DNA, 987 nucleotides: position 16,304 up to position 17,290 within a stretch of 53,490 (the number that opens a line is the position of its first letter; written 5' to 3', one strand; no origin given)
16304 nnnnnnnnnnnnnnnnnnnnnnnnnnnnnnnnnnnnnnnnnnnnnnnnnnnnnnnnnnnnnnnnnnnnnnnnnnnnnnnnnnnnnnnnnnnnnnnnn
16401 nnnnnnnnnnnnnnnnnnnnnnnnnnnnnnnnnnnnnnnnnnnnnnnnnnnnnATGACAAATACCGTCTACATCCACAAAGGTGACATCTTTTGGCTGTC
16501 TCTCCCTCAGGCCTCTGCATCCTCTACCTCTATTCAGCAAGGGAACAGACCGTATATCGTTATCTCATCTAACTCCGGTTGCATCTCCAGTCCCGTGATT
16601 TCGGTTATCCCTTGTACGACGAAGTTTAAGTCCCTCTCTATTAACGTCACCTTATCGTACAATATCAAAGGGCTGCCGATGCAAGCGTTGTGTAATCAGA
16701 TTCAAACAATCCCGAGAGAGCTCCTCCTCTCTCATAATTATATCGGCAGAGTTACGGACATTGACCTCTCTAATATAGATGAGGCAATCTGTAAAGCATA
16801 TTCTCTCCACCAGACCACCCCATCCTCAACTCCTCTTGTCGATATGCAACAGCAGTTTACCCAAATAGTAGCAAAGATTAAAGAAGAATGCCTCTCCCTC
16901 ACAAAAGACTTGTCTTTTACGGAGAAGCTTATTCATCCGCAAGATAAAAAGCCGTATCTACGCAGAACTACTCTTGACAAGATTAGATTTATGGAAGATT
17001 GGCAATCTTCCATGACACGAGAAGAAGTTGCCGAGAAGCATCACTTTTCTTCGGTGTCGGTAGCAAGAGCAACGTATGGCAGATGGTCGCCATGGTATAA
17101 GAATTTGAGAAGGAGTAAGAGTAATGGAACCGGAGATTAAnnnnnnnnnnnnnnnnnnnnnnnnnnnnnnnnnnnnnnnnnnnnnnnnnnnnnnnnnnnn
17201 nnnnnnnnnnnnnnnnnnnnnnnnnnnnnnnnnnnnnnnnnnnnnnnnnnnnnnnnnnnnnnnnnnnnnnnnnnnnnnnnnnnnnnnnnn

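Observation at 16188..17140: Phage-encoded MazF/PemK/Kid-like endoribonuclease domain fused to an HTH domain, with a translationally coupled upstream small gene (toxin-antitoxin-like pair in the early region)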

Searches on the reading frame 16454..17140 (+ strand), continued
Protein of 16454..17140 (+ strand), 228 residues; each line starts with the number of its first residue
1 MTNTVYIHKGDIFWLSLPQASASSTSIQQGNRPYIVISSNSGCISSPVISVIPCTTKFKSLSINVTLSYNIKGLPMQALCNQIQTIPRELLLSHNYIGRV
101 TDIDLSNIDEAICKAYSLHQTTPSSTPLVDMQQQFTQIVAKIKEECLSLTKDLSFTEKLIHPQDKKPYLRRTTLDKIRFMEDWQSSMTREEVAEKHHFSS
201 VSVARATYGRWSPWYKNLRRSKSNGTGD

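Call 93: find_encoding_contigs(protein=P0004, flank=2500, max_places=2)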
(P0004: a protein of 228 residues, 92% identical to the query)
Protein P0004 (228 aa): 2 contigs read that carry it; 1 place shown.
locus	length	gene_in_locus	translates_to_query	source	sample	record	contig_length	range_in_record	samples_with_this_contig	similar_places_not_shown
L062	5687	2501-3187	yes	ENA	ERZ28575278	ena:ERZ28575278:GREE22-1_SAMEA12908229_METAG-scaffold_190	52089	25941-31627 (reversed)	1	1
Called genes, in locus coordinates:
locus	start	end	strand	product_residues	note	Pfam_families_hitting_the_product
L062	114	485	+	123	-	-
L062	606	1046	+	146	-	-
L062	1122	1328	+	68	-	-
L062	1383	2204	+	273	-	-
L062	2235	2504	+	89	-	-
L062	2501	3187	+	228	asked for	PF02452:PemK_toxin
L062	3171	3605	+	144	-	-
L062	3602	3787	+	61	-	-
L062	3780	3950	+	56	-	-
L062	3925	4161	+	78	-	-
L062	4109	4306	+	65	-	-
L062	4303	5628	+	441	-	PF01068:DNA_ligase_A_M, PF14743:DNA_ligase_OB_2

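Call 96: search_protein_families(library=padloc, proteins=[window:16454-17140:+], max_evalue=0.1)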
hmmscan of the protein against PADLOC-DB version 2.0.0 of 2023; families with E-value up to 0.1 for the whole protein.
window:16454-17140:+ (228 aa): 0 families

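Call 100: search_dna_similar(query=P0026, collection=phages, mode=protein, max_rows=25, max_evalue=0.00001)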
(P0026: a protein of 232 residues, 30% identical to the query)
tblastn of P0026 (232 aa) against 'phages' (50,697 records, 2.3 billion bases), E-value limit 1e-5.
Records with a match: 37; places in all: 37; records where one place covers at least 80% of the query: 0.
Best place of each record, by identity: <60% 37.
By first word of the organism name: Lactobacillus 23; Bacteriophage 9; Evtepia 2; Lactiplantibacillus 1; Enterococcus 1; phage 1.
By host as written in the record: Lactobacillus plantarum 13; - 10; Lactobacillus brevis 3; Lactobacillus plantarum IMAU10120 3; Lactobacillus brevis SA-C12 2; Lactobacillus plantarum ATCC 8014 2; Lactiplantibacillus plantarum CNGBCC1800069 1; Enterococcus faecalis 1; and 2 more.
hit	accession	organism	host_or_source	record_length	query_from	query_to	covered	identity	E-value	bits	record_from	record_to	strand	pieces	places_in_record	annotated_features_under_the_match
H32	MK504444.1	Lactobacillus phage 3-521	Lactobacillus brevis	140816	1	119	51%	35.0%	1e-10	67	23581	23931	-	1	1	mRNA interferase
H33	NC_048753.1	Lactobacillus phage 3-521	Lactobacillus brevis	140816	1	119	51%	35.0%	1e-10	67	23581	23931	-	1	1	MazF-like growth inhibitor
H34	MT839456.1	Bacteriophage sp.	human fecal samples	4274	7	121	50%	36.2%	6e-11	67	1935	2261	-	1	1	record has no annotation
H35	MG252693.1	Lactobacillus phage Lenus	Lactobacillus plantarum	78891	4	120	50%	34.5%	6e-9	61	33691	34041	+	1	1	ndoA: mRNA interferase | hypothetical protein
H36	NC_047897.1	Lactobacillus phage Lenus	Lactobacillus plantarum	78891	4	120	50%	34.5%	6e-9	61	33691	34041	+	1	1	ndoA: MazF-like growth inhibitor | hypothetical protein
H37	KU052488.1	Lactobacillus phage SA-C12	Lactobacillus brevis SA-C12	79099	4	120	50%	34.5%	6e-9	61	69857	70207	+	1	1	MazF family toxin-antitoxin system protein | lysozyme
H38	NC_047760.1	Lactobacillus phage SA-C12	Lactobacillus brevis SA-C12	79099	4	120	50%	34.5%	6e-9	61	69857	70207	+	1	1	MazF-like growth inhibitor | lysozyme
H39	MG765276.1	Lactobacillus phage Nyseid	Lactobacillus plantarum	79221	4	120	50%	34.5%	6e-9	61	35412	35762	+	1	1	hypothetical protein (x2)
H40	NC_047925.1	Lactobacillus phage Nyseid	Lactobacillus plantarum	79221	4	120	50%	34.5%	6e-9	61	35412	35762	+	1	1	MazF-like growth inhibitor | hypothetical protein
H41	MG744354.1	Lactobacillus phage Satyr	Lactobacillus plantarum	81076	4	120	50%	33.6%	4e-9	62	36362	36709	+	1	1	hypothetical protein (x2)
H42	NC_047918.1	Lactobacillus phage Satyr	Lactobacillus plantarum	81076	4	120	50%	33.6%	4e-9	62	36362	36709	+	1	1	MazF-like growth inhibitor | hypothetical protein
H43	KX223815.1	Lactobacillus phage P1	Lactobacillus plantarum IMAU10120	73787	4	120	50%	32.8%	5e-9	62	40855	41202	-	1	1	PemK family transcriptional regulator | hypothetical protein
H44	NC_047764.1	Lactobacillus phage P1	Lactobacillus plantarum IMAU10120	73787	4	120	50%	32.8%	5e-9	62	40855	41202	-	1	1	MazF-like growth inhibitor | hypothetical protein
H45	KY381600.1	Lactobacillus phage P2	Lactobacillus plantarum IMAU10120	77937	4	120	50%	32.8%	5e-9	62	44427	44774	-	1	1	PemK family transcriptional regulator | hypothetical protein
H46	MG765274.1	Lactobacillus phage Maenad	Lactobacillus plantarum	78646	4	120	50%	32.8%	1e-8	61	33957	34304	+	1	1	hypothetical protein (x2)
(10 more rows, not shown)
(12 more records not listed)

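Call 101: search_dna_similar(query=P0036, collection=phages, mode=protein, max_rows=25, max_evalue=0.00001)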
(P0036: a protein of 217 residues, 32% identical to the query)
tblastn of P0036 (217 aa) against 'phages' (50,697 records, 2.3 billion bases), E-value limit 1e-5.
Records with a match: 96; places in all: 96; records where one place covers at least 80% of the query: 0.
Best place of each record, by identity: <60% 96.
By first word of the organism name: Lactobacillus 31; Bacteriophage 23; Enterocloster 6; Faecalibacterium 4; Coprococcus 4; phage 4; Blautia 3; Agathobacter 2; Lachnospiraceae 2; Enterococcus 2; and 10 more.
By host as written in the record: - 27; Lactobacillus plantarum 17; Faecalibacterium prausnitzii 4; Coprococcus sp. 4; Lactobacillus plantarum IMAU10120 3; Blautia sp. 3; Lactobacillus brevis 3; Enterocloster bolteae DA473 3; and 21 more.
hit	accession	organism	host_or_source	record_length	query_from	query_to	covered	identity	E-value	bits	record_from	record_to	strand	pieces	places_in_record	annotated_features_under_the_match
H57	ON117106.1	Lactiplantibacillus phage Gut-P1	Lactiplantibacillus plantarum ...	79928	2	109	50%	41.7%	9e-17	84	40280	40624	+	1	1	hypothetical protein (x2)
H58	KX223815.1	Lactobacillus phage P1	Lactobacillus plantarum IMAU10120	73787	6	109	48%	43.2%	5e-18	87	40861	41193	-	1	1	PemK family transcriptional regulator | hypothetical protein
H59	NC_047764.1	Lactobacillus phage P1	Lactobacillus plantarum IMAU10120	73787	6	109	48%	43.2%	5e-18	87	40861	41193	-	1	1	MazF-like growth inhibitor | hypothetical protein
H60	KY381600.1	Lactobacillus phage P2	Lactobacillus plantarum IMAU10120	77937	6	109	48%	43.2%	5e-18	87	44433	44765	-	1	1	PemK family transcriptional regulator | hypothetical protein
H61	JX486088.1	Lactobacillus phage ATCC 8014-B2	Lactobacillus plantarum ATCC 8014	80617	2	109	50%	40.9%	3e-16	82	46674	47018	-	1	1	growth inhibitor | hypothetical protein (x2)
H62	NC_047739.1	Lactobacillus phage ATCC 8014-B2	Lactobacillus plantarum ATCC 8014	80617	2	109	50%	40.9%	3e-16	82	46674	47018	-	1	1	MazF-like growth inhibitor | hypothetical protein (x2)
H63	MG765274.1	Lactobacillus phage Maenad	Lactobacillus plantarum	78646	6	109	48%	42.3%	6e-17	84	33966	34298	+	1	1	hypothetical protein (x2)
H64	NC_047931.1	Lactobacillus phage Maenad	Lactobacillus plantarum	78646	6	109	48%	42.3%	6e-17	84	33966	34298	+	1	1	MazF-like growth inhibitor | hypothetical protein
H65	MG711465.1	Faecalibacterium phage FP_Brigit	Faecalibacterium prausnitzii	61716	3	132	60%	33.8%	3e-16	82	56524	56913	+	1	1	hypothetical protein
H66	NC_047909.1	Faecalibacterium phage FP_Brigit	Faecalibacterium prausnitzii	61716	3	132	60%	33.8%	3e-16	82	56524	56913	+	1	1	MazF-like growth inhibitor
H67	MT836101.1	Bacteriophage sp.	human fecal samples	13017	4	109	49%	41.4%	5e-16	82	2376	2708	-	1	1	record has no annotation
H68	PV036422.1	Agathobacter phage NatCom_13861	Agathobacter sp.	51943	3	98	44%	45.2%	5e-14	76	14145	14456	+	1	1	MazF-like growth inhibitor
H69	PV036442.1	Coprococcus phage NatCom_29765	Coprococcus sp.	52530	3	98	44%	45.2%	6e-14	76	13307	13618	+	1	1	MazF-like growth inhibitor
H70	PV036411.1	Lachnospiraceae phage NatCom_43249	Lachnospiraceae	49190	3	98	44%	45.2%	6e-14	76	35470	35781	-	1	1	MazF-like growth inhibitor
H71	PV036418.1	Agathobacter phage NatCom_6238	Agathobacter sp.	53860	3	98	44%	45.2%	6e-14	76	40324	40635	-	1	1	MazF-like growth inhibitor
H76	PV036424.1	Coprococcus phage NatCom_10489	Coprococcus sp.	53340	3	98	44%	44.3%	2e-14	77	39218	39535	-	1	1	MazF-like growth inhibitor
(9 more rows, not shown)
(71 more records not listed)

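Call 102: get_annotated_region(hit=H76, flank=2500)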
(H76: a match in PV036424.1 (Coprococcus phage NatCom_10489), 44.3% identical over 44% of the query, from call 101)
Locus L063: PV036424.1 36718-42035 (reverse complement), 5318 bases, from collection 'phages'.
description: Coprococcus phage NatCom_10489, complete genome.
organism: Coprococcus phage NatCom_10489 (NCBI taxid 3403521)
taxonomy: Viruses; Duplodnaviria; Heunggongvirae; Uroviricota; Caudoviricetes; Ca. Heliusvirales
host: Coprococcus sp.; source: human feces; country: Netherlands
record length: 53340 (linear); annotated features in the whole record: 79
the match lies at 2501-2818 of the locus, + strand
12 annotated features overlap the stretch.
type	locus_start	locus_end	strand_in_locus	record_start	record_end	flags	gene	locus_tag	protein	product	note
CDS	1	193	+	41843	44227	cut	-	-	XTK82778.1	DNA helicase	-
CDS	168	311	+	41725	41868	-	-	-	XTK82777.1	hypothetical protein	-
CDS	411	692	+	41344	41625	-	-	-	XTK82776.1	hypothetical protein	-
CDS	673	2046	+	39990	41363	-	-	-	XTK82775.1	hypothetical protein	-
CDS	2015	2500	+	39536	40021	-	-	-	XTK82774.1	hypothetical protein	-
CDS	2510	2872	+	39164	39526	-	-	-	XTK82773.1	MazF-like growth inhibitor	-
CDS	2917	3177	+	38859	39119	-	-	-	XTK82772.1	hypothetical protein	-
CDS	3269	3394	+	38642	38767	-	-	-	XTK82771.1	hypothetical protein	-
CDS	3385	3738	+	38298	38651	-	-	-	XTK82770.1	HNH endonuclease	-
CDS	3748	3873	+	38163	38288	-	-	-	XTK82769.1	hypothetical protein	-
CDS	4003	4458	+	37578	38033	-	-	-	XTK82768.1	hypothetical protein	-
CDS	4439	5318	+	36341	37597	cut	-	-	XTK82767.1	DNA methyltransferase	-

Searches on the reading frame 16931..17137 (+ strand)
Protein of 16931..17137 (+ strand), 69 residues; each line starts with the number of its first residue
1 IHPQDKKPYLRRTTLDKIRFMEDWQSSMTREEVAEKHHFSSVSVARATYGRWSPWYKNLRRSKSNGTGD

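Call 35: search_solved_structures(query=A4, max_evalue=10, show_alignments=4)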
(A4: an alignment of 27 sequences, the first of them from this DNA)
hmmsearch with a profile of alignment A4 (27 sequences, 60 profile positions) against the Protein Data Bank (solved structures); distinct sequences matched with E-value up to 10: 13.
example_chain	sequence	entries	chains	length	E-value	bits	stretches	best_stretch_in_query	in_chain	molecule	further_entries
1ru0_A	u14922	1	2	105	0.19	14.6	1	25-54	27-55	DcoH-like protein DCoHm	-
1yf3_A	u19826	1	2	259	0.24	14.4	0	22-44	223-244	DNA adenine methylase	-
1yfj_A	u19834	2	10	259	0.24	14.3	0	22-44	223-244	DNA adenine methylase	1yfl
4xlg_A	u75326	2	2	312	0.25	14.3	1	33-56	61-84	Structure-specific endonuclease subunit SLX1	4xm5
8fjf_A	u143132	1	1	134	0.26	14.3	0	32-45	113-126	H10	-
4wil_A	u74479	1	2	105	0.31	14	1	25-54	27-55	Pterin-4-alpha-carbinolamine dehydratase 2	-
7zc6_C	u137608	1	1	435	0.69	12.9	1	4-24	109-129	RnfC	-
1q0s_A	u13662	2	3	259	0.74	12.8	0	22-44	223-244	DNA adenine methylase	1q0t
4c45_A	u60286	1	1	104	0.82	12.6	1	25-54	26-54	PTERIN-4-ALPHA-CARBINOLAMINE DEHYDRATASE 2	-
2rvf_A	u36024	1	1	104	1.3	12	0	39-56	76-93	Predicted protein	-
6m4n_A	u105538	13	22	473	1.6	11.7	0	33-53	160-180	Serine palmitoyltransferase 1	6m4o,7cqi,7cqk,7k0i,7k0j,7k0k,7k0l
3qqc_A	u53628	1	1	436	1.9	11.4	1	9-34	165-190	DNA-directed RNA polymerase subunit b, DNA-directed RNA polymerase subunit a', DNA-directe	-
7yiu_A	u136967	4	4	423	2.8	10.9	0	33-53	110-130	Serine palmitoyltransferase 1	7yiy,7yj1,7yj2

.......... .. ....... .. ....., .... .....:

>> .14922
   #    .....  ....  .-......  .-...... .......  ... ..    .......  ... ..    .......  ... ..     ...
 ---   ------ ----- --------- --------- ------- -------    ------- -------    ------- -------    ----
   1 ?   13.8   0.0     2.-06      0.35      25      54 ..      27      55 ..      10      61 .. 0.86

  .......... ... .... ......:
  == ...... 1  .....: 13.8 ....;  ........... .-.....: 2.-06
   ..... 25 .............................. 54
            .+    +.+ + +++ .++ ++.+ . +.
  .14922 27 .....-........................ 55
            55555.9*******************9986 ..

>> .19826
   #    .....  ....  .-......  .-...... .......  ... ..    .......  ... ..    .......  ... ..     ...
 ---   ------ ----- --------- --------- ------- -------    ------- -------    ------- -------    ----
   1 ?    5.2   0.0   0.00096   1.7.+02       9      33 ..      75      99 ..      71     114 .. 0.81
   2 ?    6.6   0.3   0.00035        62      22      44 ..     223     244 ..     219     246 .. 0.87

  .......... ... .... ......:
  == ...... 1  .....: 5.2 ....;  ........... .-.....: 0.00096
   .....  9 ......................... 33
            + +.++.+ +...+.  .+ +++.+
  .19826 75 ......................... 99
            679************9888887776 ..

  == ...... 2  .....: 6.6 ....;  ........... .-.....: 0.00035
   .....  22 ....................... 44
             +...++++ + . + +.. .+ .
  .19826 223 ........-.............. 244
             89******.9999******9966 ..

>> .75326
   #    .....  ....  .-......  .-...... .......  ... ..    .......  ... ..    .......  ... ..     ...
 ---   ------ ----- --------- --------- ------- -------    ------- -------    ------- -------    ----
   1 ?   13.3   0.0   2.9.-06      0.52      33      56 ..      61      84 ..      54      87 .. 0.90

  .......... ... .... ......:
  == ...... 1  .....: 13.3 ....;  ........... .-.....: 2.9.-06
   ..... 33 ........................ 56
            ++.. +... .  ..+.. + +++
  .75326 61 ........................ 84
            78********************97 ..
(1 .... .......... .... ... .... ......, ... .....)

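Call 46: search_protein_families(library=phrogs, alignment_id=A4, max_evalue=0.1)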
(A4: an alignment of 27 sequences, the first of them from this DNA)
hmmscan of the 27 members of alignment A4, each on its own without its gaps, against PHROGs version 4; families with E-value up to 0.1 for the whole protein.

A. member 1, seq(69 aa): 0 families

B. families by the number of members that match (of 27 scanned): 16 families
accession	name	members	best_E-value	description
phrog_21589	-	1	0.00092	-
phrog_6394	-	1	0.0021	-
phrog_29505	-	1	0.013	-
phrog_9113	-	1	0.013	-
phrog_10625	-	1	0.014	-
phrog_3887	-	1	0.015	transcriptional regulator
phrog_32351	-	1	0.017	-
phrog_29885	-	1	0.018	-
phrog_13534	-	1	0.019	-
phrog_17085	-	1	0.033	-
phrog_1838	-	1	0.04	-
phrog_1303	-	1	0.048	DNA binding protein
phrog_6955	-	1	0.068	-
phrog_26012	-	1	0.08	-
phrog_15987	-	1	0.099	-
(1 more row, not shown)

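Call 60: predict_structure(alignment_id=A4)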
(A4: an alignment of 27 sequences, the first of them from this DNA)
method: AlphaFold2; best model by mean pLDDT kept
length: 69 residues; sequences in the alignment: 27
mean_pLDDT: 84.6   pTM: 0.63
mean pLDDT of the five models: 84.6, 84.1, 83.2, 82.3, 81.3
residues with pLDDT >= 90: 42; 70-90: 12; 50-70: 14; < 50: 1
segments of 3 or more residues with pLDDT < 50: none
pLDDT, mean of each block of 10 residues (from residue 1): 59 86 93 94 95 92 73
secondary structure, 60 per line:
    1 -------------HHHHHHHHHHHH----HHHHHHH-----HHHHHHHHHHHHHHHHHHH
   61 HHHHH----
elements in order: H14-25 H30-36 H42-65
